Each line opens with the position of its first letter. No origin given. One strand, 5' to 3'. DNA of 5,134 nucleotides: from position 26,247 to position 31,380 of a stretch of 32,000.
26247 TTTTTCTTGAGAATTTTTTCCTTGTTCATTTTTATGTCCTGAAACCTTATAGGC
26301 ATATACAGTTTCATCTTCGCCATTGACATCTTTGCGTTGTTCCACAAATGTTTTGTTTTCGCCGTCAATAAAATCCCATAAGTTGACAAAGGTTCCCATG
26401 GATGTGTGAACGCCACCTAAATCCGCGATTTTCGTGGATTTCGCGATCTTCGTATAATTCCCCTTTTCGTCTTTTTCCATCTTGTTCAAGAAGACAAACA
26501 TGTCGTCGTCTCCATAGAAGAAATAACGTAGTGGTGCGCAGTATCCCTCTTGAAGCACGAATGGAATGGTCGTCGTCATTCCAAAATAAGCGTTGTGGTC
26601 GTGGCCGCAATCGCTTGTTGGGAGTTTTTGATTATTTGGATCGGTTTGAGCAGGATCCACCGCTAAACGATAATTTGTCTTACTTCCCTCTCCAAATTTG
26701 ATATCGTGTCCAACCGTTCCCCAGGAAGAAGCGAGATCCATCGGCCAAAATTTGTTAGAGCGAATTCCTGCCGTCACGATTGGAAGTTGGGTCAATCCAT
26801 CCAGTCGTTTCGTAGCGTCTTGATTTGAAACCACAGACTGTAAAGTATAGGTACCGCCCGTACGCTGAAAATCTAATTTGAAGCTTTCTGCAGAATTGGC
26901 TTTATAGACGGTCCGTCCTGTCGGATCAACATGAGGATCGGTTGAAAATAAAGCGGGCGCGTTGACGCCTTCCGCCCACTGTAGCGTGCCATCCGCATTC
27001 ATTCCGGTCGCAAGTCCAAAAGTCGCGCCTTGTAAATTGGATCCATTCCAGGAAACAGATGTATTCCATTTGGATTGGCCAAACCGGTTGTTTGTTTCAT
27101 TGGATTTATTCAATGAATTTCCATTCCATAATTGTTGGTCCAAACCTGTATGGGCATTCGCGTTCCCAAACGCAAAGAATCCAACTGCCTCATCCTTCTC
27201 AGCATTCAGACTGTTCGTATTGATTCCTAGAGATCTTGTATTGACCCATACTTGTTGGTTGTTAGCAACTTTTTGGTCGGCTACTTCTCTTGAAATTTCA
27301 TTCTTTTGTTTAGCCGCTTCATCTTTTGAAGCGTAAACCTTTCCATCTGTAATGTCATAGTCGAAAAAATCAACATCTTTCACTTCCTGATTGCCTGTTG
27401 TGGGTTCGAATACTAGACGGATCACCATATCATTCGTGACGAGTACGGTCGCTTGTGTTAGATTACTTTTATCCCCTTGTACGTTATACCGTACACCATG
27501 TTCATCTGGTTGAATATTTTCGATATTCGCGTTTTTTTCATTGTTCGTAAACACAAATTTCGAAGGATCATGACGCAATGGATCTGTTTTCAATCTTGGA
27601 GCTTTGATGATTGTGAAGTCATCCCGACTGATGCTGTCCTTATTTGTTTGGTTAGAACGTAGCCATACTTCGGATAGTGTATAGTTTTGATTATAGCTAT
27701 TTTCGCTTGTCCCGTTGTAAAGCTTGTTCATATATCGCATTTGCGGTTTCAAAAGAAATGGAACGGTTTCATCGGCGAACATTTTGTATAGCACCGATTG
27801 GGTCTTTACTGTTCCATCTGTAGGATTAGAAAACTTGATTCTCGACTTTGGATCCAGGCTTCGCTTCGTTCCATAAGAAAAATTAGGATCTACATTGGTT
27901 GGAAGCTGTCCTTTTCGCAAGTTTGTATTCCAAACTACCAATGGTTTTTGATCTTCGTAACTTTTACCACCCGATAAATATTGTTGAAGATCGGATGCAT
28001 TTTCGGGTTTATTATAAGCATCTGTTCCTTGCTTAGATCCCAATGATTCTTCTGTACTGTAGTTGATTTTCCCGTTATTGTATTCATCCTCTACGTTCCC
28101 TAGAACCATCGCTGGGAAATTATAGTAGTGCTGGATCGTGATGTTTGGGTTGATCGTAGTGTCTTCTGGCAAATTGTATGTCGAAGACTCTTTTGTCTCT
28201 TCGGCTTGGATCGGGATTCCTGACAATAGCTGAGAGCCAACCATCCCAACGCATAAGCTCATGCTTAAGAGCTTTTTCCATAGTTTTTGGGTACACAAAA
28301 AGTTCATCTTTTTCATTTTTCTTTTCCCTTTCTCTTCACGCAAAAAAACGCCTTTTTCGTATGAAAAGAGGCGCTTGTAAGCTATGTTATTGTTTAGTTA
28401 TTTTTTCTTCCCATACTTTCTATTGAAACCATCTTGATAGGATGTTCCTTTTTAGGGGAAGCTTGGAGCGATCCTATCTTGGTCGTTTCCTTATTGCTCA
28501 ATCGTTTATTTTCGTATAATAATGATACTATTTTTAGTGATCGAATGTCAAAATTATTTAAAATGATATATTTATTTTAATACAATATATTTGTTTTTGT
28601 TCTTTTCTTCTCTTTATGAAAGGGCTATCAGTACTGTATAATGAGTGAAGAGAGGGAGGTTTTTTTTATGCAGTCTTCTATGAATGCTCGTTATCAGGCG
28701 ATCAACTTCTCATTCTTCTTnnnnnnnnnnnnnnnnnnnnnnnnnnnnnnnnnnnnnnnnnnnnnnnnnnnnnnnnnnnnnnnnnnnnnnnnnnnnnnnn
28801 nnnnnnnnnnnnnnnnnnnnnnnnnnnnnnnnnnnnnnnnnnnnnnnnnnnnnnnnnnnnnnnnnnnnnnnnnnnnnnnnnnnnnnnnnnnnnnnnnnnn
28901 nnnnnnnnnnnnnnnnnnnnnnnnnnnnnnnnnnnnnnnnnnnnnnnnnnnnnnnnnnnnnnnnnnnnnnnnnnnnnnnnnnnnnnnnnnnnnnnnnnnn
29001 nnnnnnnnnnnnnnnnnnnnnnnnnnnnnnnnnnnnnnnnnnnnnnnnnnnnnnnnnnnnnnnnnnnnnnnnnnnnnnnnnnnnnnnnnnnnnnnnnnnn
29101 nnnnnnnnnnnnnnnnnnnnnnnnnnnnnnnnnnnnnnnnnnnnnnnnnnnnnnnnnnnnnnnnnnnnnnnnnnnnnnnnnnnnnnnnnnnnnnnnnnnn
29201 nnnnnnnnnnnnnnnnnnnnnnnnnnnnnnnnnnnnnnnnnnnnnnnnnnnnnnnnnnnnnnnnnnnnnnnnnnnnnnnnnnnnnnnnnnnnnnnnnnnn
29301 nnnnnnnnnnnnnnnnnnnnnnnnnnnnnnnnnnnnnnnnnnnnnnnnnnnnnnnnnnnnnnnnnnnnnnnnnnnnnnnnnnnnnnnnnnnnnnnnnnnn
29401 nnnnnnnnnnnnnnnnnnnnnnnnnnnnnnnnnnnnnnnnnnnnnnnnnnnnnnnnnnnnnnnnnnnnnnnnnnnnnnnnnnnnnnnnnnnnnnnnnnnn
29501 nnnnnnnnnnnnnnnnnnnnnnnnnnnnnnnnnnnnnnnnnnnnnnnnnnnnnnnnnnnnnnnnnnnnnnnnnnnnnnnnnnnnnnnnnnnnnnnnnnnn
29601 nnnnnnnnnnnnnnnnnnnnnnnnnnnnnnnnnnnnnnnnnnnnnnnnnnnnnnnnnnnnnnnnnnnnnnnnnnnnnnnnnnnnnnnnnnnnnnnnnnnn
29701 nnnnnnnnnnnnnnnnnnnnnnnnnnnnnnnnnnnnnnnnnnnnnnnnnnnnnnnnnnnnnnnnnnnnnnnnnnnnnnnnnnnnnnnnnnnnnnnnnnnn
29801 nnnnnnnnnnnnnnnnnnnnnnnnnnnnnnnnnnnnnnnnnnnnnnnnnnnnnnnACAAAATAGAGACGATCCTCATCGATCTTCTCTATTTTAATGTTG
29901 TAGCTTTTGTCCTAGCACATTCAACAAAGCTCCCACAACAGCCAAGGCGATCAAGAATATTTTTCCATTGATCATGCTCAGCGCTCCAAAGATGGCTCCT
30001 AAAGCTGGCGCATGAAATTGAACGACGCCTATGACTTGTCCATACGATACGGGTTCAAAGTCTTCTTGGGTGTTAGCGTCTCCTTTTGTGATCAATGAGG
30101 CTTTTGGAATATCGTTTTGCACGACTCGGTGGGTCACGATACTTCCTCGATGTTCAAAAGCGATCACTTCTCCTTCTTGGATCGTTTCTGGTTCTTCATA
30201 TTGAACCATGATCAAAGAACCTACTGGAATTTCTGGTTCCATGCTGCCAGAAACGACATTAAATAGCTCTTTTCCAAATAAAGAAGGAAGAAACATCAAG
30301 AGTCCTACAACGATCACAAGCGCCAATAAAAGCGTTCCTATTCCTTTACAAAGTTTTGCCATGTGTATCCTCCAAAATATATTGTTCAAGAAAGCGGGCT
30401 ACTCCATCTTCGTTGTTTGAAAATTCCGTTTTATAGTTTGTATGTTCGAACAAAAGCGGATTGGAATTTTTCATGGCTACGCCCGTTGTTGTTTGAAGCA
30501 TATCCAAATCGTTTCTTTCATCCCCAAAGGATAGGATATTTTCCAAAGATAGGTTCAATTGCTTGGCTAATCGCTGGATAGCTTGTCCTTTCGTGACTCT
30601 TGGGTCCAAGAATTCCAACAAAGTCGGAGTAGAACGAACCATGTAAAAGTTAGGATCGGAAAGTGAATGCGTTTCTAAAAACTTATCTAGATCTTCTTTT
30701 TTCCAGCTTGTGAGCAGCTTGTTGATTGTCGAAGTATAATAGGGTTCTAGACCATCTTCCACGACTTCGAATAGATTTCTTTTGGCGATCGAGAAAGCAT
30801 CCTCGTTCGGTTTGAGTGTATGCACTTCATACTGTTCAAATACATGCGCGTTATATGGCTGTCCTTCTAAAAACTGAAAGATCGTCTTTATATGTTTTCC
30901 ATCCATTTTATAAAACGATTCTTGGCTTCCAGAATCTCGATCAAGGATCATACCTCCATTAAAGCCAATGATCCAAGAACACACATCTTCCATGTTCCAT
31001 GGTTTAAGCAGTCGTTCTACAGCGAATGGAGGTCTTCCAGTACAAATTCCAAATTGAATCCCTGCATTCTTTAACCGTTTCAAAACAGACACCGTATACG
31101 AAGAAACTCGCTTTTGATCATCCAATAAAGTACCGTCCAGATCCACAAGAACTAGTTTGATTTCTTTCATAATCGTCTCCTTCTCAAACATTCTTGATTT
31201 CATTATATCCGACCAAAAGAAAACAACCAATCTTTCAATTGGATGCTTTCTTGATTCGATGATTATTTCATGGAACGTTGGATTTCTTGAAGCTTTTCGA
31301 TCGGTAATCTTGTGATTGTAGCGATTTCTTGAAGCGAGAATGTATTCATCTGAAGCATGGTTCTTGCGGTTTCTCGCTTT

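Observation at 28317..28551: The giant adhesin gene has an approx 200 nt structured leader ending in an intrinsic terminator: a candidate riboswitch or attenuator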

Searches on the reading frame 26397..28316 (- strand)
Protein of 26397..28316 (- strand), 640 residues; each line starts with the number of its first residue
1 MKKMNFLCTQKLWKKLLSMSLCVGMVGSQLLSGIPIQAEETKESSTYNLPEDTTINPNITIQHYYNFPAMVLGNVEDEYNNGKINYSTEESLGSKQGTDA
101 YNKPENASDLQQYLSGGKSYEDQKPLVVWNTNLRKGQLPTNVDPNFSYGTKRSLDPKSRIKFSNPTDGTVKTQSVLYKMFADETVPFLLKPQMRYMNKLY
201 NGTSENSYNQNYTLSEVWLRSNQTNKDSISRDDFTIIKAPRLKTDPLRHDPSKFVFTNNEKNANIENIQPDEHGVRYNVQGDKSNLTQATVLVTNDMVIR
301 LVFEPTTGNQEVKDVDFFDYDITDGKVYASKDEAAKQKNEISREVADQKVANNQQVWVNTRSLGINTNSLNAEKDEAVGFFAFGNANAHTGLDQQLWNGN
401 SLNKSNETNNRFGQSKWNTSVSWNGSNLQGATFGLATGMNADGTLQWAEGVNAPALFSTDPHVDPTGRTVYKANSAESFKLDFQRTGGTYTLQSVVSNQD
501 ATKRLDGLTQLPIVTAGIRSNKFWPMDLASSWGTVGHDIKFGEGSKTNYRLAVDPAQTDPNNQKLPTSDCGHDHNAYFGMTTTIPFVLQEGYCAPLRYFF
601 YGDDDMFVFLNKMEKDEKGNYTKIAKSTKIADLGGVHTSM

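Call 14: find_homologous_proteins(query=window:26397-28316:-)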
Query window:26397-28316:- (640 aa): 12 proteins with E <= 0.001 among 6562 candidates.
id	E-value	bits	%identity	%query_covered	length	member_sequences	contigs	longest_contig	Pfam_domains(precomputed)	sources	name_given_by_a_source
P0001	2.4e-186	639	61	76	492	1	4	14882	-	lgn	-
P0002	5.6e-94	334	36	100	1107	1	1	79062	PF24547.2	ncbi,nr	ncbi:MAG: hypothetical protein HFJ84_05075, partial [Clostridiales bacterium]|nr:hypothetical protei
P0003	5.5e-67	245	37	72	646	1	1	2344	-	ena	-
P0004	2.9e-64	236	36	76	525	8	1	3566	-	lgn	-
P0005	9.5e-61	224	36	73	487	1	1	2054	-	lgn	-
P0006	1.5e-51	194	37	68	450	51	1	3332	-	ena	-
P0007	5.6e-49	185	36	67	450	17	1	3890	-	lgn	-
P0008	9.9e-31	125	29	70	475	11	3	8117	-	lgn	-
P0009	1.5e-30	124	33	67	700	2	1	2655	-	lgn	-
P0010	6.9e-29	119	28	81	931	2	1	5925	PF19407.6,PF24547.2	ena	-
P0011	1.8e-27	114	29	93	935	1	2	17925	PF24547.2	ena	-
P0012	1.6e-19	88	29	74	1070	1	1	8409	PF24547.2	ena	-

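Call 15: find_encoding_contigs(protein=P0001, flank=5000, max_places=6)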
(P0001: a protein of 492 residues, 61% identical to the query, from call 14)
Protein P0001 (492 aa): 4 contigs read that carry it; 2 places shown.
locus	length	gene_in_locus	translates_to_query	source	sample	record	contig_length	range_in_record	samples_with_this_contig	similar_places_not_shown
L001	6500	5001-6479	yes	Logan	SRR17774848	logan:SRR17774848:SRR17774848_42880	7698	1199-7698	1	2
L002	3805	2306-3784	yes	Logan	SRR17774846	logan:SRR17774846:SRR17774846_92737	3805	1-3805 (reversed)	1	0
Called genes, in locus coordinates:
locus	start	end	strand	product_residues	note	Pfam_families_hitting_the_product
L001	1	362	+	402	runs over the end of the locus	PF01136:Peptidase_U32, PF16325:Peptidase_U32_C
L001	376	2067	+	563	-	PF00587:tRNA-synt_2b, PF04073:tRNA_edit, PF03129:HGTP_anticodon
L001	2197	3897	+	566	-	-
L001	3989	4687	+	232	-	PF01027:Bax1-I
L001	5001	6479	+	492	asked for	-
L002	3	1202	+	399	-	?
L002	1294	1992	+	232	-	PF01027:Bax1-I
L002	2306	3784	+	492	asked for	-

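Call 16: find_encoding_contigs(protein=P0002, flank=5000, max_places=4)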
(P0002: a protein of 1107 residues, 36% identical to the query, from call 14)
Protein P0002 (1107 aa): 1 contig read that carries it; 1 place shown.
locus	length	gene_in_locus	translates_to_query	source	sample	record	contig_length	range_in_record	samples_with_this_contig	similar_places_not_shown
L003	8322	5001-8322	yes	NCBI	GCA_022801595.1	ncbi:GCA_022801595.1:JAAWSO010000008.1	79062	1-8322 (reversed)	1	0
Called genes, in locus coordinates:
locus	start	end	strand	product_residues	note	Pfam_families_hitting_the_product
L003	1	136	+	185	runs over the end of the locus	-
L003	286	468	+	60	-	-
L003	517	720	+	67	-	-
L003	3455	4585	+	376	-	PF14659:Phage_int_SAM_3, PF00589:Phage_integrase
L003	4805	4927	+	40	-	-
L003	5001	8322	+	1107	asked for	PF24547:DUF7601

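Call 20: find_encoding_contigs(protein=P0004, flank=3000, max_places=4)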
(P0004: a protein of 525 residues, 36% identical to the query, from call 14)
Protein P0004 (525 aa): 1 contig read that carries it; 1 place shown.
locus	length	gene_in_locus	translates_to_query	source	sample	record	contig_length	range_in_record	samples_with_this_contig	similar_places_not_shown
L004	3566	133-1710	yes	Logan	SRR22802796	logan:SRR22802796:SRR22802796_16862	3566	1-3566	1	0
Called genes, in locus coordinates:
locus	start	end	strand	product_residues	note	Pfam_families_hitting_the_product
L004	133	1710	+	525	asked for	-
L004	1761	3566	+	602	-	?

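Call 21: find_encoding_contigs(protein=P0006, flank=3000, max_places=4)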
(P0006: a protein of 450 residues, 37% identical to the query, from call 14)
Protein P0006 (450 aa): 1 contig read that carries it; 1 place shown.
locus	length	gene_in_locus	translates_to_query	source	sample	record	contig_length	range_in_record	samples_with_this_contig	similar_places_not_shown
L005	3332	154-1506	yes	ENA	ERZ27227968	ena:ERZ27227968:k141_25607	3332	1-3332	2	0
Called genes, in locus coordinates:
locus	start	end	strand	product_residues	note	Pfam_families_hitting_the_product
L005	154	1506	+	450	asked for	-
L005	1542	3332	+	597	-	?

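Call 22: find_encoding_contigs(protein=P0008, flank=3000, max_places=4)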
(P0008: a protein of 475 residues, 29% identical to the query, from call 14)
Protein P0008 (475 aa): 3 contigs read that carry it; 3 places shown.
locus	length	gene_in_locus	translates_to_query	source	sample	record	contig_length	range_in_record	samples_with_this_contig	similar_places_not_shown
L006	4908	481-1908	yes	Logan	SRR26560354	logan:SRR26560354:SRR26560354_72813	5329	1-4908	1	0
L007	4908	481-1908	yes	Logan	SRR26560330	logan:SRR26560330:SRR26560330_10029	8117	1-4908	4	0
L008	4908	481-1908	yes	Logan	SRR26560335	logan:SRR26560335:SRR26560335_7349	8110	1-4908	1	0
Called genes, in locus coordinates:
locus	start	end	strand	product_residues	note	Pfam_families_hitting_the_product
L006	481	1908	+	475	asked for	-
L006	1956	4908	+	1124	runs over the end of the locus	?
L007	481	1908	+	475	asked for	-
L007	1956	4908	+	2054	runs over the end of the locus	?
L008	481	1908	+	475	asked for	-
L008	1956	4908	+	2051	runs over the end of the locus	?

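Call 38: find_encoding_contigs(protein=P0007, flank=3000, max_places=4)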
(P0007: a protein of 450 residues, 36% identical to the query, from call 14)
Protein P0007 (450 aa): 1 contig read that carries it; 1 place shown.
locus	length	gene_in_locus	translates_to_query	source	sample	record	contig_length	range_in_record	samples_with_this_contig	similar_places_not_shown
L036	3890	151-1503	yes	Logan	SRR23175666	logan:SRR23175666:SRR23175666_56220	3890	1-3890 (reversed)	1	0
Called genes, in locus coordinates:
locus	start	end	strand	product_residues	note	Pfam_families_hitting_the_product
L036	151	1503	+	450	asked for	-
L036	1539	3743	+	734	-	PF24547:DUF7601, PF19407:DUF5979, PF24547:DUF7601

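Call 39: find_encoding_contigs(protein=P0011, flank=3000, max_places=4)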
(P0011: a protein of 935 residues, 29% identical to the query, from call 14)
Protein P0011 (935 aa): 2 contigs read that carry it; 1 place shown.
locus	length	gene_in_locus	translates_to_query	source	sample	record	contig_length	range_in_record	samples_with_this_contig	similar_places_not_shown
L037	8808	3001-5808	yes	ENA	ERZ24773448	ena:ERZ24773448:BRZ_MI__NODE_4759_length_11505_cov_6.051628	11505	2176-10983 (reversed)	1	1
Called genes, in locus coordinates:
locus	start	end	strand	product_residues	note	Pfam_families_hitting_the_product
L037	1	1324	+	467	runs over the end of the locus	PF00330:Aconitase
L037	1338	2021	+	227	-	PF00694:Aconitase_C, PF27512:LeuD, PF27434:LeuD_C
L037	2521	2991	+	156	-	-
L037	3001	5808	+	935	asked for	PF24547:DUF7601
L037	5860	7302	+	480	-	PF16569:GramPos_pilinBB, PF17802:SpaA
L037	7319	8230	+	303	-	PF04203:Sortase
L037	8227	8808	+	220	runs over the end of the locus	-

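Call 40: find_encoding_contigs(protein=P0003, flank=3000, max_places=4)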
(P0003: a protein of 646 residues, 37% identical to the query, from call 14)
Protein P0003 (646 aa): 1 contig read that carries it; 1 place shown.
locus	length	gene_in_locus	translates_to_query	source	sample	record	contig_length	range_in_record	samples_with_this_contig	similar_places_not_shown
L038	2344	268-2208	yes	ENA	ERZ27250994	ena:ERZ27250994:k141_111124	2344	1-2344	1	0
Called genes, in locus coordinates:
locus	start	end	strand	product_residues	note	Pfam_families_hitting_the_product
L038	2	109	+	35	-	?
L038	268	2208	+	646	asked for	-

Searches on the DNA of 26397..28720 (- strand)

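Call 4: search_rna_families(source=window, start=28250, end=28720, threshold=evalue, max_evalue=10, show_alignments=3)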
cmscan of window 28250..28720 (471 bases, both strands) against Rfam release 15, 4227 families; matches with E-value up to 10: 6.
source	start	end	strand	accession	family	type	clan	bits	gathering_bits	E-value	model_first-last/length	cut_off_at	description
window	28338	28410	-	RF00109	Vimentin3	Cis-reg;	-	24.2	36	0.098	1-67/67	no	Vimentin 3' UTR protein-binding region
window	28489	28569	-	RF02896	S774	Gene; sRNA;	-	21.5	48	2.6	1-95/95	no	Staphylococcus sRNA 774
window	28628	28681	+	RF04031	mir-2686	Gene; miRNA;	-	17.9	90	0.74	1-68/68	no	mir-2686 microRNA precursor family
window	28342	28525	-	RF02660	icaR_3p_UTR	Cis-reg;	-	16.5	369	0.11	1-390/390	no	icaR 3'UTR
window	28334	28366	-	RF00979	mir-553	Gene; miRNA;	-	16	82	4.5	1-62/62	no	mir-553 microRNA precursor family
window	28292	28393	-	RF00516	ylbH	Cis-reg; leader;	-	11.9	50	5.6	1-122/122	no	ylbH leader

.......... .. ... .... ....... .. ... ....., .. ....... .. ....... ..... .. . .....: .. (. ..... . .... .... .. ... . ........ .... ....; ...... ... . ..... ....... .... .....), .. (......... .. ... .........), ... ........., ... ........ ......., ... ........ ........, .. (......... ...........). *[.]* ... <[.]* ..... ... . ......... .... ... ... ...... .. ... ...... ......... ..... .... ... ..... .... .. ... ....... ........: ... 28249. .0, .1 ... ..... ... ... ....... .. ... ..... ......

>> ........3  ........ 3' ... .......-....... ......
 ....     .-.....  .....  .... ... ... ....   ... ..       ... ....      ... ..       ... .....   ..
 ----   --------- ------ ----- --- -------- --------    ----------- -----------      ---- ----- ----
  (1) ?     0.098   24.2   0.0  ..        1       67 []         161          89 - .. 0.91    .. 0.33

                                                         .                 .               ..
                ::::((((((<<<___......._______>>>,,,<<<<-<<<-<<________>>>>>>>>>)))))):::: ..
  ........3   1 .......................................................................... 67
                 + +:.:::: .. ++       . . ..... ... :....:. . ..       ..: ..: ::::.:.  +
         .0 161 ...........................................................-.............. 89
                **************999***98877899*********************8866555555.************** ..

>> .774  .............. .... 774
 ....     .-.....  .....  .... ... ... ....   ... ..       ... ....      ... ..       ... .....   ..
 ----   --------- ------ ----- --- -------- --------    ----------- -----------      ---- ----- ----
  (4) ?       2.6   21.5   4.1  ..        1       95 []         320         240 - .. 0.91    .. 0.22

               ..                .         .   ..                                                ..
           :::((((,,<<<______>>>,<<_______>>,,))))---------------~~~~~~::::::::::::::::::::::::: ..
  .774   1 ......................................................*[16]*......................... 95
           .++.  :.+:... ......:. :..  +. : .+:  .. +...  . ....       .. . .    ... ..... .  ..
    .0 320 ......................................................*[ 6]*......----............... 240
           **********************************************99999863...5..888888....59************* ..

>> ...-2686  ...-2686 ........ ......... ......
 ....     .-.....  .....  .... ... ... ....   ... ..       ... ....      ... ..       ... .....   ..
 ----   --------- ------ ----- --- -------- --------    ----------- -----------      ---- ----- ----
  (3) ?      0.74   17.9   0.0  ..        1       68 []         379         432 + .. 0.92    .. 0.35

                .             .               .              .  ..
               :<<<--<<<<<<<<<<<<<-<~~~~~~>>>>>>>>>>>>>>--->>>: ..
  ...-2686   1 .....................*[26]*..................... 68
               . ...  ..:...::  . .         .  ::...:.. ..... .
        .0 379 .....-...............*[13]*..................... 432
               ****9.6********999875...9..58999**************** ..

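Call 67: search_rna_families(sources=[L017, L002, L009], threshold=evalue, max_evalue=10)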
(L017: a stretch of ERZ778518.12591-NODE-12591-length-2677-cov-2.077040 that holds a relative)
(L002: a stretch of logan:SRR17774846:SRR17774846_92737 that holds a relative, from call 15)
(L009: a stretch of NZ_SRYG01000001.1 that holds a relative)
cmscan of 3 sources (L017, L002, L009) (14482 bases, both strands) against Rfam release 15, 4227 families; matches with E-value up to 10: 10.
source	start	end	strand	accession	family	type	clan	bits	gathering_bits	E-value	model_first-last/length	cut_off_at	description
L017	64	172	+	RF01226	snoZ5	Gene; snRNA; snoRNA; CD-box;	CL00045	26.6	60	0.78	1-113/113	no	Small nucleolar RNA Z5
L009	29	167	-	RF03166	glycine-GGAnGA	Cis-reg; riboswitch;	CL00125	24.5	110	0.1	1-177/177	no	glycine-GGAnGA riboswitch aptamer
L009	3703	3846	-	RF03532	SQ2397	Cis-reg;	-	23.3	100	1.8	1-243/243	no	Cis-regulator of HTH transcription factor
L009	3858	3945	+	RF02236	asX2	Gene; sRNA;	-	21.5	70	2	1-87/87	no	Xanthomonas sRNA asX2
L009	3114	3228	-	RF02958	drum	Gene; sRNA;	-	20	43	5.5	1-112/112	no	drum RNA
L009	2989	3108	-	RF02973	Enterococcus-1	Gene; sRNA;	-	19.6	71.4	3.8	1-152/152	no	Enterococcus-1 RNA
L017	2210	2289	-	RF00843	mir-228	Gene; miRNA;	CL00093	19.5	45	2.7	1-85/85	no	mir-228 microRNA precursor family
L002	776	855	+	RF00843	mir-228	Gene; miRNA;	CL00093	19.4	45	2.9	1-85/85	no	mir-228 microRNA precursor family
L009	2989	3100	-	RF00428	SNORA38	Gene; snRNA; snoRNA; HACA-box;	-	18.8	60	5.7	1-131/131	no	Small nucleolar RNA SNORA38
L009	2216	2261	-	RF02480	GlsR14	Gene; snRNA; snoRNA; CD-box;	-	17.5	90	3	1-68/68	no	Small nucleolar RNA GlsR14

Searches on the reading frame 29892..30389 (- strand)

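Call 10: search_protein_families(library=pfam, proteins=[window:29892-30389:-])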
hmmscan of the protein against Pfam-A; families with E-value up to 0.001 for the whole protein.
window:29892-30389:- (165 aa): 2 families
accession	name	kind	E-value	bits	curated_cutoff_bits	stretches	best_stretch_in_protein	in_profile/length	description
PF00717.28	Peptidase_S24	-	6.8e-06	26.2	23.3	1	44-123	39-115/116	Peptidase S24-like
PF10502.14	Peptidase_S26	-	3.4e-05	24.3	22.9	1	21-81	5-66/168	Signal peptidase, peptidase S26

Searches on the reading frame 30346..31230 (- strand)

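Call 10: search_protein_families(library=pfam, proteins=[window:30346-31230:-])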
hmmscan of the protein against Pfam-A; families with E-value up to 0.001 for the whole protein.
window:30346-31230:- (294 aa): 5 families
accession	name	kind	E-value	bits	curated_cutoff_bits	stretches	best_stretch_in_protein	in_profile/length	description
PF08282.18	Hydrolase_3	-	1.3e-52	179.5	20.9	1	28-281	2-255/255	haloacid dehalogenase-like hydrolase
PF05116.19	S6PP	-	1e-13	51.9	20.3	1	196-265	148-218/247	Sucrose-6F-phosphate phosphohydrolase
PF00702.32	Hydrolase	-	2.4e-10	41.5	26.4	0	44-79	101-136/191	haloacid dehalogenase-like hydrolase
PF13419.12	HAD_2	-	6.7e-06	26.8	23.8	0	47-89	85-127/178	Haloacid dehalogenase-like hydrolase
PF12710.13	HAD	-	2.1e-05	25.5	27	0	212-246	149-189/189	haloacid dehalogenase-like hydrolase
